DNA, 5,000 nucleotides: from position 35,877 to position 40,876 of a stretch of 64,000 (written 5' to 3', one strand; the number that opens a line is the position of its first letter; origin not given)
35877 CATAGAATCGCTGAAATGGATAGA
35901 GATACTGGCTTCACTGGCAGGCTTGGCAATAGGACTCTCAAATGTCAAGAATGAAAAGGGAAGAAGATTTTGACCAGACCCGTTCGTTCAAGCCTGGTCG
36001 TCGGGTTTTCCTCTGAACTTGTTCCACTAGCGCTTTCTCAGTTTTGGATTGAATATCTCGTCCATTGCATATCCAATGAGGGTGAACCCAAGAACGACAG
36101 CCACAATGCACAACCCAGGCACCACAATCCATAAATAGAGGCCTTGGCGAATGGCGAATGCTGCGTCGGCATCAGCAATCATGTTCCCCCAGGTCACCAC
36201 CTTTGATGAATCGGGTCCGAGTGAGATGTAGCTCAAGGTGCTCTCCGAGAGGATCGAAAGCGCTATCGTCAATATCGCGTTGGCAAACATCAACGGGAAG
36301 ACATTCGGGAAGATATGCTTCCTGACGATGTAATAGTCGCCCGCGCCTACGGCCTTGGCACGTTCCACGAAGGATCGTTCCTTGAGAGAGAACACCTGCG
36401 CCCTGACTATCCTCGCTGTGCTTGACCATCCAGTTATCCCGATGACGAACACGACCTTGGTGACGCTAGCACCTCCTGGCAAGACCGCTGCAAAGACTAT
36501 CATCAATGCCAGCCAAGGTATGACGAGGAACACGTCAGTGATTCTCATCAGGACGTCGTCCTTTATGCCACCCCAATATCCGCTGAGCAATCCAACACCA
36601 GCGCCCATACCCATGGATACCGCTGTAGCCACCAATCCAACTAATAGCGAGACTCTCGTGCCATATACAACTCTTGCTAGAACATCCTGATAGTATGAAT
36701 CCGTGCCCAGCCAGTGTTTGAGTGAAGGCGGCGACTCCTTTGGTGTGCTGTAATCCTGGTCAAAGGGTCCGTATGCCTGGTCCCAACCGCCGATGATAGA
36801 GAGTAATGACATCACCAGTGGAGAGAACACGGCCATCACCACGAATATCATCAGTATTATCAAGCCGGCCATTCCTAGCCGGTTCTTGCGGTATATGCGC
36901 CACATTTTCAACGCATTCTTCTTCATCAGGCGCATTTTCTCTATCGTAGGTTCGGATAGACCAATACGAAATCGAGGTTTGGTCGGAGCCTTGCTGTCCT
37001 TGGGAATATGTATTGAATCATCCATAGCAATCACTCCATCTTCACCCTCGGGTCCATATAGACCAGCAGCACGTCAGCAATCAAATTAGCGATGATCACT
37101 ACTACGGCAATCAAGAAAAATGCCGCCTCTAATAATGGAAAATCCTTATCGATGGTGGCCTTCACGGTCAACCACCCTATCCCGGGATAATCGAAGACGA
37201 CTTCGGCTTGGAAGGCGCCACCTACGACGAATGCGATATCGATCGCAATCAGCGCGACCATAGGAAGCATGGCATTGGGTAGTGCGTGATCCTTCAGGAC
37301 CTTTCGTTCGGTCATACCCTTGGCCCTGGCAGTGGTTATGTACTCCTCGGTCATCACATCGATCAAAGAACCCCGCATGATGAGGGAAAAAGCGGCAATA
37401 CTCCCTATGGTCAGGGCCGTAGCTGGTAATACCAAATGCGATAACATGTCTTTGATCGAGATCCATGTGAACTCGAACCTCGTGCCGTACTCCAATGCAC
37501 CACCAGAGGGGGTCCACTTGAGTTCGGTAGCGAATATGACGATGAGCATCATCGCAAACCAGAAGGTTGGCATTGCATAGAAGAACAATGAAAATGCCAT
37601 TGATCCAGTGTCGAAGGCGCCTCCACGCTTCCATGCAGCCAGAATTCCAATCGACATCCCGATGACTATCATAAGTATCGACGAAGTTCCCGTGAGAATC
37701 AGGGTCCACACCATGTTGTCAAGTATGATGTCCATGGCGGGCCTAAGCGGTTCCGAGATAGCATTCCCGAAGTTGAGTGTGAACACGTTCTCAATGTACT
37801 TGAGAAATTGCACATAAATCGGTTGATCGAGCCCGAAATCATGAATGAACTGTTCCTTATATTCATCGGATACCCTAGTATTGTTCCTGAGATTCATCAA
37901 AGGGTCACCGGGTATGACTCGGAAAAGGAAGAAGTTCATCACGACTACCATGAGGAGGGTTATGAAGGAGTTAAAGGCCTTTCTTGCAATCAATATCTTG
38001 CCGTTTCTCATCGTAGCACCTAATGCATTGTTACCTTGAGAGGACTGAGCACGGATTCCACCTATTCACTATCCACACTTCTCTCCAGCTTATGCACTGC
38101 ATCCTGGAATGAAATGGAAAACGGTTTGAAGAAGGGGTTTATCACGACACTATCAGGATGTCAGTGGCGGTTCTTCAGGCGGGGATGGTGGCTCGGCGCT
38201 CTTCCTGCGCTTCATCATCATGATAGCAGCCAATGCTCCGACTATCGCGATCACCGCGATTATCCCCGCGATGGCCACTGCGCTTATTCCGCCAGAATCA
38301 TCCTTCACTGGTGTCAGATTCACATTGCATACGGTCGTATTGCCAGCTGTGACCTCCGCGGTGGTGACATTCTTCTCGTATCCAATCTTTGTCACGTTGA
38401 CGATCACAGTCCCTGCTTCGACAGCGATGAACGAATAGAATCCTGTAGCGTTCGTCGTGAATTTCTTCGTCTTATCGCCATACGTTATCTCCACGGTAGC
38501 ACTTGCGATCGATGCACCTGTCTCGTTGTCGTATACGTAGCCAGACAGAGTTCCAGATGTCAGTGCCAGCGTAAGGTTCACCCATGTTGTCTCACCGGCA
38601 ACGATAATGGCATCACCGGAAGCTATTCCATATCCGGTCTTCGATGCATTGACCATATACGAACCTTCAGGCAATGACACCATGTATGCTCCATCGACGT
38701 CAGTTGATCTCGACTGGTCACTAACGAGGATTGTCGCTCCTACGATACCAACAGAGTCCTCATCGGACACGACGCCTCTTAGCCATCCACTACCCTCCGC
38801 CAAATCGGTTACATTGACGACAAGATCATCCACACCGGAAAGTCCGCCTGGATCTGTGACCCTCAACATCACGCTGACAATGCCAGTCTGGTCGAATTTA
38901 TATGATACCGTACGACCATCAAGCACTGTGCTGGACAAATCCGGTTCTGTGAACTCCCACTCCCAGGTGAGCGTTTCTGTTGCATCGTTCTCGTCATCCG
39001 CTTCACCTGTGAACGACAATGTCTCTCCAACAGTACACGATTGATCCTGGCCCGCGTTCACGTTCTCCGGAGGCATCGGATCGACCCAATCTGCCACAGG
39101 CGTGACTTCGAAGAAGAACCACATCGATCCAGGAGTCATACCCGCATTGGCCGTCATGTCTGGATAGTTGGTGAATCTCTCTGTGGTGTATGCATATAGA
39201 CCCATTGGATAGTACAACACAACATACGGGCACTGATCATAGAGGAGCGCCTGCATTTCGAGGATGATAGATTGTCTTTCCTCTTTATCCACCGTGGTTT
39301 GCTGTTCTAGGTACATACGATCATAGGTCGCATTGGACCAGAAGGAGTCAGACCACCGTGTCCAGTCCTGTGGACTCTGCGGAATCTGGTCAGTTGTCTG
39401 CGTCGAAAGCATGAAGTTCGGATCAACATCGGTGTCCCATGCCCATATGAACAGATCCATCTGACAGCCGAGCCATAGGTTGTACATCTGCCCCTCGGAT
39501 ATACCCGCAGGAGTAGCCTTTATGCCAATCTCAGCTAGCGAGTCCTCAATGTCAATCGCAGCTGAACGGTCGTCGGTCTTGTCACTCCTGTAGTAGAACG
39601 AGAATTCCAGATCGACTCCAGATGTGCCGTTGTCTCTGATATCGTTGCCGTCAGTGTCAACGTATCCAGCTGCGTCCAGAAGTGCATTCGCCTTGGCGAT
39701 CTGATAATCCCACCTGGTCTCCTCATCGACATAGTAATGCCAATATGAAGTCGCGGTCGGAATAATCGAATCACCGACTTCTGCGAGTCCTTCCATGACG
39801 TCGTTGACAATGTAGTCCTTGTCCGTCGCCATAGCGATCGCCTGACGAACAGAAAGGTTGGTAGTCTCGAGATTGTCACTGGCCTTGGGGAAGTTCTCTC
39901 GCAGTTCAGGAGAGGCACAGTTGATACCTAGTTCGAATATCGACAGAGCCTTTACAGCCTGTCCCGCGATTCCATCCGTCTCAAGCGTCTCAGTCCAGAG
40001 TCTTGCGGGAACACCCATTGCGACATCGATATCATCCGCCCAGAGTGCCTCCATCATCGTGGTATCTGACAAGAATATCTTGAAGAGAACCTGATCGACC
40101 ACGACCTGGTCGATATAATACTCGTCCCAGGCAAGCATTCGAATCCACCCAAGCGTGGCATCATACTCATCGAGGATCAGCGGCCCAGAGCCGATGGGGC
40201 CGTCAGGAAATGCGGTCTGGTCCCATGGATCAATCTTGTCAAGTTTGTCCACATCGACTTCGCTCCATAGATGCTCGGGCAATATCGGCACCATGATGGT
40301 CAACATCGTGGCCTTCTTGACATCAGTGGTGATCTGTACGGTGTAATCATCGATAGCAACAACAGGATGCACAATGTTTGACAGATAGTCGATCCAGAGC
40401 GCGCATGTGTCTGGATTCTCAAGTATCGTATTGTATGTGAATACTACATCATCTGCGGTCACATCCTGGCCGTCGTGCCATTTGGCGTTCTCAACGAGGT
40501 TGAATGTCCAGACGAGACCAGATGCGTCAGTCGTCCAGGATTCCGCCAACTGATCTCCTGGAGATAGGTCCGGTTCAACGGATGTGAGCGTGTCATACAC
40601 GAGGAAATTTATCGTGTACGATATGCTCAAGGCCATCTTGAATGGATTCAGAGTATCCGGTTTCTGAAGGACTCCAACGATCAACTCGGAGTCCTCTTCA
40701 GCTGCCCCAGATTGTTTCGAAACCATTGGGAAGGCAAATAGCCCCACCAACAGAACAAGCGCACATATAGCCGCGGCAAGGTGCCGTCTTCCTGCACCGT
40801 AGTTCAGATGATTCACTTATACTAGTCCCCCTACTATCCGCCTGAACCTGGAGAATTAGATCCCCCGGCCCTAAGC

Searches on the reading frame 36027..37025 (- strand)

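Call 56: search_protein_families(library=pfam, proteins=[window:36027-37025:-], max_evalue=0.001)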
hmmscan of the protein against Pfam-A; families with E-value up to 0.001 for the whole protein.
window:36027-37025:- (332 aa): 2 families
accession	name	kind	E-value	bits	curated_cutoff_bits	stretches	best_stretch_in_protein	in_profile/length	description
PF00528.27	BPD_transp_1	-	1.3e-26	93.9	26.4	1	141-331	1-184/184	Binding-protein-dependent transport system inner membrane component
PF12911.12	OppC_N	-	4.6e-09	36.5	23.9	1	41-99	6-52/53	N-terminal TM domain of oligopeptide transport permease C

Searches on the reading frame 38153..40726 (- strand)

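Call 56: search_protein_families(library=pfam, proteins=[window:38153-40726:-], max_evalue=0.001)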
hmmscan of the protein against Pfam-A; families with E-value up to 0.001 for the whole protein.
window:38153-40726:- (857 aa): 7 families
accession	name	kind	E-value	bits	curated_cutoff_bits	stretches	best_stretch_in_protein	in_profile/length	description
PF00496.27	SBP_bac_5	-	6.2e-67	226.7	32.4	1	59-443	5-360/368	Bacterial extracellular solute-binding proteins, family 5 Middle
PF13620.12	CarboxypepD_reg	-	5.6e-23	81.5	32.3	2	726-805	1-82/82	Carboxypeptidase regulatory-like domain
PF13715.12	CarbopepD_reg_2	-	5.6e-14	52.4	32.2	2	727-805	1-77/88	CarboxypepD_reg-like domain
PF18911.6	PKD_4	-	1e-08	35.5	27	1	553-634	4-80/85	PKD domain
PF08308.17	PEGA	-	6e-07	29.7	20.8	0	682-721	28-68/71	PEGA domain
PF00801.26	PKD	-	1.7e-05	25.2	23.5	1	559-630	7-72/80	PKD domain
PF17210.9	SdrD_B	-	0.00092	19.8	29.7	0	736-802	20-87/112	SdrD B-like domain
